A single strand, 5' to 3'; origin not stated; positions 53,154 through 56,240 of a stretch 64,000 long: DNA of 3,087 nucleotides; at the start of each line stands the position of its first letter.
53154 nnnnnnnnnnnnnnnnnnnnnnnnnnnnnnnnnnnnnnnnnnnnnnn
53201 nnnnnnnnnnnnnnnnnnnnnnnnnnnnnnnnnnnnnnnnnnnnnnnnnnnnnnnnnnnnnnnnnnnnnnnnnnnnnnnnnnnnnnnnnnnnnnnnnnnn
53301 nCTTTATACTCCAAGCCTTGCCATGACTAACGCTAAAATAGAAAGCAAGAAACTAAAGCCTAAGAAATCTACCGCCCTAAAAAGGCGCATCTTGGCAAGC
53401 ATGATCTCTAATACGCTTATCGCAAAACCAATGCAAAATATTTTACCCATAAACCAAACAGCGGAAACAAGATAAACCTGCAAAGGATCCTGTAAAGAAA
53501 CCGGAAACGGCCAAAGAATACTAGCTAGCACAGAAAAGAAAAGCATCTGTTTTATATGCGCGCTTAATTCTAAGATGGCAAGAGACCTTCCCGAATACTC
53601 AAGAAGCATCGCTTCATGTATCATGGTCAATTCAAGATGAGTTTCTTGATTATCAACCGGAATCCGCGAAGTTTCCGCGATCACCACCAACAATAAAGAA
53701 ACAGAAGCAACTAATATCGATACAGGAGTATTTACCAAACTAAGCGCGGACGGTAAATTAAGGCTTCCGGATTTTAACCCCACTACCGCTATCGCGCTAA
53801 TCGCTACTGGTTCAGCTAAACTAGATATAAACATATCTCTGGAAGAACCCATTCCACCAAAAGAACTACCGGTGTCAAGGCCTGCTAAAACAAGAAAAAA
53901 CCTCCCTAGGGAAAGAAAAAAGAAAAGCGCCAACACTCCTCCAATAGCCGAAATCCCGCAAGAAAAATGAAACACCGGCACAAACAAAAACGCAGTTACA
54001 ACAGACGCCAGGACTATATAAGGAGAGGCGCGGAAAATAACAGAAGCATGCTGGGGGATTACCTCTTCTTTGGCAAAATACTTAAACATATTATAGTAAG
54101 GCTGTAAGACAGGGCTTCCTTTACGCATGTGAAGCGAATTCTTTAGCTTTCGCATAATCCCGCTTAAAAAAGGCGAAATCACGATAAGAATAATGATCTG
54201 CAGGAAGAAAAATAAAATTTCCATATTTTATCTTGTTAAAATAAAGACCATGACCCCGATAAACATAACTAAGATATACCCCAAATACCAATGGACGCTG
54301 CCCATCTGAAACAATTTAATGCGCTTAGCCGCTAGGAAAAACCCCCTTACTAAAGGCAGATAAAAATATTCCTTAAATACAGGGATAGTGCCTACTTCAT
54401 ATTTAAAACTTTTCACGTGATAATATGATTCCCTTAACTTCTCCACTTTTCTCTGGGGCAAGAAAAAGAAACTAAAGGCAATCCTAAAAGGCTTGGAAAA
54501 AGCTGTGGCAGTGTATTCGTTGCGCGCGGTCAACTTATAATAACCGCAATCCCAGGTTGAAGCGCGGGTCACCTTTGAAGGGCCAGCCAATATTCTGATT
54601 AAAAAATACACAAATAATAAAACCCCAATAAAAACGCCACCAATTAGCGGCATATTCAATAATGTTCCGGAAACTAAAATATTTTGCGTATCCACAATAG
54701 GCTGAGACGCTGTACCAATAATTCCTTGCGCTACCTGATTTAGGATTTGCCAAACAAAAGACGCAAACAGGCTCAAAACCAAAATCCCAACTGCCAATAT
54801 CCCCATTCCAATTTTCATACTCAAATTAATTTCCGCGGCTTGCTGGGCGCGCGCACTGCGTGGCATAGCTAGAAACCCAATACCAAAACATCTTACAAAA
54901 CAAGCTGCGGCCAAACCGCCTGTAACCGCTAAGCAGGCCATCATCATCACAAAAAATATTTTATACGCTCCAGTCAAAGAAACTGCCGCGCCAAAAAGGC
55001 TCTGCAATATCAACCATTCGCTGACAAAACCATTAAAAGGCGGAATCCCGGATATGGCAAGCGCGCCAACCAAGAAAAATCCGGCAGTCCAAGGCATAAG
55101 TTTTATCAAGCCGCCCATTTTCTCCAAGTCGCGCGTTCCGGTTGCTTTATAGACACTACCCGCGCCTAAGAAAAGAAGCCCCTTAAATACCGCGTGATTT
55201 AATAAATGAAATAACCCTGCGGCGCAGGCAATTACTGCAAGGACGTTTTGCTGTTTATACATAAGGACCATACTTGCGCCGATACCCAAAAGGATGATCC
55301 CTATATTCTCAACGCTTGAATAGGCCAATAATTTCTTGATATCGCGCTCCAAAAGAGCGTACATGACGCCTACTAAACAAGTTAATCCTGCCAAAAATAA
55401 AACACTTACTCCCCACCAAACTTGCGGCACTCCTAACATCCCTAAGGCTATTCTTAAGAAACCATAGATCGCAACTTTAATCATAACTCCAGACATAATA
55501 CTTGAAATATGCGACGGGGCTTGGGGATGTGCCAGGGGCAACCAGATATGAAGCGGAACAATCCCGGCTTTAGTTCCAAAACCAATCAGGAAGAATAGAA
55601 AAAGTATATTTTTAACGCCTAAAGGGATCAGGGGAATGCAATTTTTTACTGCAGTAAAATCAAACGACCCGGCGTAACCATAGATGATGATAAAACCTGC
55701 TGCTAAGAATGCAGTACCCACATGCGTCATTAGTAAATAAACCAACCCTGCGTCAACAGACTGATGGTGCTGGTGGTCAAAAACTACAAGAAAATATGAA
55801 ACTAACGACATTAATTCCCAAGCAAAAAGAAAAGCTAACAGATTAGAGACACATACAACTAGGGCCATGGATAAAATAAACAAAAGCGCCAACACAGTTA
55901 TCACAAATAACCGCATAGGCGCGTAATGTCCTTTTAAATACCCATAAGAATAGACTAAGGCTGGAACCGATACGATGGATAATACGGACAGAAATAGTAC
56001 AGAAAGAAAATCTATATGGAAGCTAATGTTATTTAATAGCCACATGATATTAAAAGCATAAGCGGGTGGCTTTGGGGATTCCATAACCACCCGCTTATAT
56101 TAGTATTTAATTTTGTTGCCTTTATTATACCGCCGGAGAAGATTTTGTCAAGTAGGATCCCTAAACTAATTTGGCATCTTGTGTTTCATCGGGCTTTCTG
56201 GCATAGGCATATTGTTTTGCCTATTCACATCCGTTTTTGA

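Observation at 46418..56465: Six-subunit complex-I-like / group-4-hydrogenase-like operon with cysteine-less large subunit (Ehr-type) next to a DUF2339 giant membrane protein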

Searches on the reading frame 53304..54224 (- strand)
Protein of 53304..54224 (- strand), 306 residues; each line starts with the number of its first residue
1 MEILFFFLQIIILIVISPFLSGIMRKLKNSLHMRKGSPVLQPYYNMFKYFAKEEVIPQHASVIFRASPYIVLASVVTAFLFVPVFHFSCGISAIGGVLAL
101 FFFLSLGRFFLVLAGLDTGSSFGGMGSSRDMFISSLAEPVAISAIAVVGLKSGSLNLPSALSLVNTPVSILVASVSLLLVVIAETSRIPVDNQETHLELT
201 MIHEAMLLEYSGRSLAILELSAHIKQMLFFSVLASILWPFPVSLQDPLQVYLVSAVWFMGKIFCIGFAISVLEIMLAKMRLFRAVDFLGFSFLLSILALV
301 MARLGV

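Call 4: search_protein_families(library=pfam, proteins=[window:53304-54224:-], max_evalue=0.01)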
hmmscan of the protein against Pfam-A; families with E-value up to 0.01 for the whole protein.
window:53304-54224:- (306 aa): 1 family
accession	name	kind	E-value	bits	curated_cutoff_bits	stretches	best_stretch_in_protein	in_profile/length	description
PF00146.26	NADHdh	-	5.1e-39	134.8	27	1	8-300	6-295/298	NADH dehydrogenase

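Call 5: search_protein_families(library=ncbifam, proteins=[window:53304-54224:-], max_evalue=0.01)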
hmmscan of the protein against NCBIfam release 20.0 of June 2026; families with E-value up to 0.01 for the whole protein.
window:53304-54224:- (306 aa): 2 families
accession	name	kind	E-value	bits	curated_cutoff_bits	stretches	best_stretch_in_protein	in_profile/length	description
NF004741.0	PRK06076.1-2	equivalog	4.8e-17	62.2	305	1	4-301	21-328/337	NADH-quinone oxidoreductase subunit NuoH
NF004740.0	PRK06076.1-1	equivalog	2.2e-09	37.3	399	1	9-294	21-306/325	NADH-quinone oxidoreductase subunit NuoH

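Call 47: search_solved_structures(query=window:53304-54224:-, show_alignments=3, max_evalue=0.00001)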
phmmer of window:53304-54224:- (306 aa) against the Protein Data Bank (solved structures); distinct sequences matched with E-value up to 0.00001: 4.
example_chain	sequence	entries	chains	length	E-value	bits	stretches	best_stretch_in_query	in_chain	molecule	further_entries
7z0s_D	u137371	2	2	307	5.5e-31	111.4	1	1-295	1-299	Formate hydrogenlyase subunit 4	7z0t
6cfw_M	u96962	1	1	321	2.1e-27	99.7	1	7-306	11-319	Mbh13 NADH dehydrogenase subunit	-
6u8y_M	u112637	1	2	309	1.4e-09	41.3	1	7-233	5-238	NADH dehydrogenase subunit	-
7nyh_H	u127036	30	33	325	7.7e-06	29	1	15-266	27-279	NADH-quinone oxidoreductase subunit H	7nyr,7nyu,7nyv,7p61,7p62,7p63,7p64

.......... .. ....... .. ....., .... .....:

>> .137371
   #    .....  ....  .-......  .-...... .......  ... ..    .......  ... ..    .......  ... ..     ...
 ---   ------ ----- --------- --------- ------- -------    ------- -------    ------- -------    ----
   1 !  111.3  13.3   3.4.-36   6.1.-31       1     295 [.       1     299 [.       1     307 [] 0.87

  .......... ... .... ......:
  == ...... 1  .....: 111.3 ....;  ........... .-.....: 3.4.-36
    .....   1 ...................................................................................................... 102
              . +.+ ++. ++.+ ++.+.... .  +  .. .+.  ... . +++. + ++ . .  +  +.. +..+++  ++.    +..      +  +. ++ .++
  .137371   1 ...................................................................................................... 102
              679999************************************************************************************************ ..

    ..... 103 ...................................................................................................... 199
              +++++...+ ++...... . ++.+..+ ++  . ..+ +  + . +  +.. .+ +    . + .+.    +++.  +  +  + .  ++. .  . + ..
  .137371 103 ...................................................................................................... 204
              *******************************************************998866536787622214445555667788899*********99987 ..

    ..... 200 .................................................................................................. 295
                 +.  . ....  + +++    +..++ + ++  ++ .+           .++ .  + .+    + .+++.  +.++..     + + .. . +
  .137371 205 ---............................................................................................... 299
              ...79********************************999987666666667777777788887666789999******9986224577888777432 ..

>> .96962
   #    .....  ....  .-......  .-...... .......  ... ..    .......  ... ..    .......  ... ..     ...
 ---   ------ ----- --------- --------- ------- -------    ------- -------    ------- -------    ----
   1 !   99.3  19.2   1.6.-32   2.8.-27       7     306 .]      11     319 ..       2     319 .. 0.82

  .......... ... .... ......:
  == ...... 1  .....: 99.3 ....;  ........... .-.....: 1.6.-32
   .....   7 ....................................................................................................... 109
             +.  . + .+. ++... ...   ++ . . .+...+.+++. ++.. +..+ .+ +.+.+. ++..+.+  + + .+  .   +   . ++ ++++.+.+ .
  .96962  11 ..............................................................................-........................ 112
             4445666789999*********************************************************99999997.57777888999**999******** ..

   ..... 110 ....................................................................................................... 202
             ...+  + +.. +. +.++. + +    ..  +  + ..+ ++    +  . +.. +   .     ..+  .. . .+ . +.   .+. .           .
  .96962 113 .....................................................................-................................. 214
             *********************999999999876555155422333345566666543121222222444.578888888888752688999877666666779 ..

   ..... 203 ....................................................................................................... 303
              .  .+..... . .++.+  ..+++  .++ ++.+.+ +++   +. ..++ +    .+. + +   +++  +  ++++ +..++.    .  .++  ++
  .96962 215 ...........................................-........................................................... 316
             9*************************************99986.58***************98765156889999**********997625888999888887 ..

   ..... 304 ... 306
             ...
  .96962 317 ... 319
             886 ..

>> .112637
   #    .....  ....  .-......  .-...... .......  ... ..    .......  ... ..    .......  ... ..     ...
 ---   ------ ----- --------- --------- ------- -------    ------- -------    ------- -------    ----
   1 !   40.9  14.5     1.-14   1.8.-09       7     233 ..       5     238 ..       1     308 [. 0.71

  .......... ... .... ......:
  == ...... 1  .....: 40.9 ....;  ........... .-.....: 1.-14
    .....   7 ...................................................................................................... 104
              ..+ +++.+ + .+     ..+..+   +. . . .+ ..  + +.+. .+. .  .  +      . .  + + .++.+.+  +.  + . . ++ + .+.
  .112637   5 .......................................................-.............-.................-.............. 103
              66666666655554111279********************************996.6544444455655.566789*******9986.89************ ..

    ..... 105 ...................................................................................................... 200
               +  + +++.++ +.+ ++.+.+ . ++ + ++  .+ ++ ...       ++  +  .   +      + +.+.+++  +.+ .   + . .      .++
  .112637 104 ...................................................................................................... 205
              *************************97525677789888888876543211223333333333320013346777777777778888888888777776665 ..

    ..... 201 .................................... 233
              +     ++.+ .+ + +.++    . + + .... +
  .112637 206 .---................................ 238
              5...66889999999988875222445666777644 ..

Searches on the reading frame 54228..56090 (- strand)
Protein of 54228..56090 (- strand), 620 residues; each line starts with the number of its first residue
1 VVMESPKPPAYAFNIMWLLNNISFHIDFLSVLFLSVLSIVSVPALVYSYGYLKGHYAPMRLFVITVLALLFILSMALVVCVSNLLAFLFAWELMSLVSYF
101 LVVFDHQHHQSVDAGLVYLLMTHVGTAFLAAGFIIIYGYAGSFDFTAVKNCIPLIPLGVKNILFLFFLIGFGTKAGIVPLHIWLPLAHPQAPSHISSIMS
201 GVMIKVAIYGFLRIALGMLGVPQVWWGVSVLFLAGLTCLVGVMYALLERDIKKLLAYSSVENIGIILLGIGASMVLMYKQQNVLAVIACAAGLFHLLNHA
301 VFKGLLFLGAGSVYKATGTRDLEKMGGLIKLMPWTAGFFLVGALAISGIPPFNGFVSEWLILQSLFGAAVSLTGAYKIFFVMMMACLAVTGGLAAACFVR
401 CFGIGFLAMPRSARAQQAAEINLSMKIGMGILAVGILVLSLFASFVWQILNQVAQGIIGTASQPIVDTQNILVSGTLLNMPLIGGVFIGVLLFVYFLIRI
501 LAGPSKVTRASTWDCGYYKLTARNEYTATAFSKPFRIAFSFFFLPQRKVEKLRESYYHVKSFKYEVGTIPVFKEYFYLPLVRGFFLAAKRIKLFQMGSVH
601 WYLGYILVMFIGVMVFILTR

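Call 4: search_protein_families(library=pfam, proteins=[window:54228-56090:-], max_evalue=0.01)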
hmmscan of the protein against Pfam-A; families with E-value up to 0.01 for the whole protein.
window:54228-56090:- (620 aa): 2 families
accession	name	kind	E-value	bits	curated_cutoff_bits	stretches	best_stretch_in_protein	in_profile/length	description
PF00361.26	Proton_antipo_M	-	2e-59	201.7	21.5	1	82-370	2-280/294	NADH:quinone oxidoreductase/Mrp antiporter, TM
PF00662.26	Proton_antipo_N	-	3.7e-05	24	24.5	1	21-55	10-44/51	NADH-Ubiquinone oxidoreductase (complex I), chain 5 N-terminus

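Call 5: search_protein_families(library=ncbifam, proteins=[window:54228-56090:-], max_evalue=0.01)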
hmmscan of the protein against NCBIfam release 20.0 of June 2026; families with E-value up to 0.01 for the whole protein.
window:54228-56090:- (620 aa): 72 families (the best 25 are shown)
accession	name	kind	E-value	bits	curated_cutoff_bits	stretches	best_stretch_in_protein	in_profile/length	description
NF005086.0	PRK06521.1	equivalog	1.8e-182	608.3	667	1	19-616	71-666/669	hydrogenase 4 subunit B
NF006418.0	PRK08667.1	equivalog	4.9e-153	511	794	1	14-618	63-638/644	hydrogenase membrane subunit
NF005958.0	PRK08042.1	equivalog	1.7e-78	264.9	727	1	24-541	71-562/608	formate hydrogenlyase subunit 3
NF006240.0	PRK08376.1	subfamily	3e-76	257.4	662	1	22-450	84-499/521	putative monovalent cation/H+ antiporter subunit D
NF006419.0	PRK08668.1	equivalog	1.3e-67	229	617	1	21-555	63-573/613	NADH dehydrogenase subunit M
NF009310.0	PRK12668.1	equivalog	1e-59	202.9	564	1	22-451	62-442/584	Na(+)/H(+) antiporter subunit D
NF009287.0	PRK12647.1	equivalog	1.5e-59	202.3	937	1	21-466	69-491/773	putative monovalent cation/H+ antiporter subunit A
NF005046.0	PRK06459.1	equivalog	2.4e-58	198.2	460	1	32-618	50-585/587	hydrogenase 4 subunit B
NF009285.0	PRK12645.1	equivalog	4.3e-57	193.9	1028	1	21-494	71-547/804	Na+/H+ antiporter subunit A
NF005097.0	PRK06525.1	equivalog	1.2e-56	192.5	430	1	23-443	71-475/480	hydrogenase 4 subunit D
TIGR01972.1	NDH_I_M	subfamily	1.3e-55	189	263.8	1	15-456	62-481/486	NADH-quinone oxidoreductase subunit M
TIGR00940.1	2a6301s01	subfamily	2.2e-55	188.4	920.45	1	21-494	68-540/793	monovalent cation:proton antiporter subunit A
NF009288.0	PRK12648.1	equivalog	2.2e-54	184.9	1104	1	21-463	69-491/954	monovalent cation/H+ antiporter subunit A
NF005044.0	PRK06458.1-4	equivalog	5.1e-54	184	610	1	23-464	69-501/531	hydrogenase 4 subunit F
TIGR01974.1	NDH_I_L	subfamily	8.9e-53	180.1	407.5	1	19-495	73-532/630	NADH-quinone oxidoreductase subunit L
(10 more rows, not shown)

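Call 38: search_solved_structures(query=window:54228-56084:-, show_alignments=2, max_evalue=1e-20)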
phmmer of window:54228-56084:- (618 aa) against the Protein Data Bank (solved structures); distinct sequences matched with E-value up to 1e-20: 53.
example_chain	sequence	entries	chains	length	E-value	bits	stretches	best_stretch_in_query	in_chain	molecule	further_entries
7z0s_C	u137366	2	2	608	1e-67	232.4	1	62-538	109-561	Formate hydrogenlyase subunit 3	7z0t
6cfw_H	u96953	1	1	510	1e-57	199.4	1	20-452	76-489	Monovalent cation/H+ antiporter subunit D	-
7qru_A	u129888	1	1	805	1.6e-41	145.9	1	19-459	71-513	Na+/H+ antiporter subunit A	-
6z16_A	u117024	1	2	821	9.1e-41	143.4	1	20-426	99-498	Multisubunit Na+/H+ antiporter, A subunit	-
6u8y_X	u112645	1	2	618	8.8e-40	140.2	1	65-540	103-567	NADH dehydrogenase subunit M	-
6hum_F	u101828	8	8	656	1.1e-36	130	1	21-367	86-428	NADH dehydrogenase subunit 5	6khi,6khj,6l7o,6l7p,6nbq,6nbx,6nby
7qru_D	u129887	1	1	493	1.7e-35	126.1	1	25-398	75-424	Na+/H+ antiporter subunit D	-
7zm7_5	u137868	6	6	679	7.5e-32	114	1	14-610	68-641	NADH-ubiquinone oxidoreductase chain 5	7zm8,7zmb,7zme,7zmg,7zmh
6tjv_D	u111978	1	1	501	8.1e-29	104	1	21-382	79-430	NADH dehydrogenase subunit 4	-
8b9z_L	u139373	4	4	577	1e-28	103.6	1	20-377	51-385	NADH-ubiquinone oxidoreductase chain 5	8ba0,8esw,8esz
3rko_M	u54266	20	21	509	2.4e-28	102.4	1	11-371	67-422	NADH-QUINONE OXIDOREDUCTASE SUBUNIT M | NADH dehydrogenase I subunit M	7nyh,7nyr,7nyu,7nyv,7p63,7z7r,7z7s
7p61_M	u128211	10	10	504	2.8e-28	102.2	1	11-371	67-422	NADH dehydrogenase I subunit M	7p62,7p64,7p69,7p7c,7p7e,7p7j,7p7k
6gcs_5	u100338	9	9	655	4e-28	101.7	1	11-492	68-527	ND5 SUBUNIT (NU5M) | Subunit NU5M of NADH:Ubiquinone Oxidoreductase (Complex I) | NADH-ubiquinone oxidoreductase chain 5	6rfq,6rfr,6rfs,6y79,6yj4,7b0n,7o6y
5gpn_j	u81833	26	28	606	7.1e-28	100.9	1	19-463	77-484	NADH-ubiquinone oxidoreductase chain 5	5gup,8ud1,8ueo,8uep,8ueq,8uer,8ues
8qby_M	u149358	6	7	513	7.2e-28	100.8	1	20-366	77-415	NADH dehydrogenase subunit M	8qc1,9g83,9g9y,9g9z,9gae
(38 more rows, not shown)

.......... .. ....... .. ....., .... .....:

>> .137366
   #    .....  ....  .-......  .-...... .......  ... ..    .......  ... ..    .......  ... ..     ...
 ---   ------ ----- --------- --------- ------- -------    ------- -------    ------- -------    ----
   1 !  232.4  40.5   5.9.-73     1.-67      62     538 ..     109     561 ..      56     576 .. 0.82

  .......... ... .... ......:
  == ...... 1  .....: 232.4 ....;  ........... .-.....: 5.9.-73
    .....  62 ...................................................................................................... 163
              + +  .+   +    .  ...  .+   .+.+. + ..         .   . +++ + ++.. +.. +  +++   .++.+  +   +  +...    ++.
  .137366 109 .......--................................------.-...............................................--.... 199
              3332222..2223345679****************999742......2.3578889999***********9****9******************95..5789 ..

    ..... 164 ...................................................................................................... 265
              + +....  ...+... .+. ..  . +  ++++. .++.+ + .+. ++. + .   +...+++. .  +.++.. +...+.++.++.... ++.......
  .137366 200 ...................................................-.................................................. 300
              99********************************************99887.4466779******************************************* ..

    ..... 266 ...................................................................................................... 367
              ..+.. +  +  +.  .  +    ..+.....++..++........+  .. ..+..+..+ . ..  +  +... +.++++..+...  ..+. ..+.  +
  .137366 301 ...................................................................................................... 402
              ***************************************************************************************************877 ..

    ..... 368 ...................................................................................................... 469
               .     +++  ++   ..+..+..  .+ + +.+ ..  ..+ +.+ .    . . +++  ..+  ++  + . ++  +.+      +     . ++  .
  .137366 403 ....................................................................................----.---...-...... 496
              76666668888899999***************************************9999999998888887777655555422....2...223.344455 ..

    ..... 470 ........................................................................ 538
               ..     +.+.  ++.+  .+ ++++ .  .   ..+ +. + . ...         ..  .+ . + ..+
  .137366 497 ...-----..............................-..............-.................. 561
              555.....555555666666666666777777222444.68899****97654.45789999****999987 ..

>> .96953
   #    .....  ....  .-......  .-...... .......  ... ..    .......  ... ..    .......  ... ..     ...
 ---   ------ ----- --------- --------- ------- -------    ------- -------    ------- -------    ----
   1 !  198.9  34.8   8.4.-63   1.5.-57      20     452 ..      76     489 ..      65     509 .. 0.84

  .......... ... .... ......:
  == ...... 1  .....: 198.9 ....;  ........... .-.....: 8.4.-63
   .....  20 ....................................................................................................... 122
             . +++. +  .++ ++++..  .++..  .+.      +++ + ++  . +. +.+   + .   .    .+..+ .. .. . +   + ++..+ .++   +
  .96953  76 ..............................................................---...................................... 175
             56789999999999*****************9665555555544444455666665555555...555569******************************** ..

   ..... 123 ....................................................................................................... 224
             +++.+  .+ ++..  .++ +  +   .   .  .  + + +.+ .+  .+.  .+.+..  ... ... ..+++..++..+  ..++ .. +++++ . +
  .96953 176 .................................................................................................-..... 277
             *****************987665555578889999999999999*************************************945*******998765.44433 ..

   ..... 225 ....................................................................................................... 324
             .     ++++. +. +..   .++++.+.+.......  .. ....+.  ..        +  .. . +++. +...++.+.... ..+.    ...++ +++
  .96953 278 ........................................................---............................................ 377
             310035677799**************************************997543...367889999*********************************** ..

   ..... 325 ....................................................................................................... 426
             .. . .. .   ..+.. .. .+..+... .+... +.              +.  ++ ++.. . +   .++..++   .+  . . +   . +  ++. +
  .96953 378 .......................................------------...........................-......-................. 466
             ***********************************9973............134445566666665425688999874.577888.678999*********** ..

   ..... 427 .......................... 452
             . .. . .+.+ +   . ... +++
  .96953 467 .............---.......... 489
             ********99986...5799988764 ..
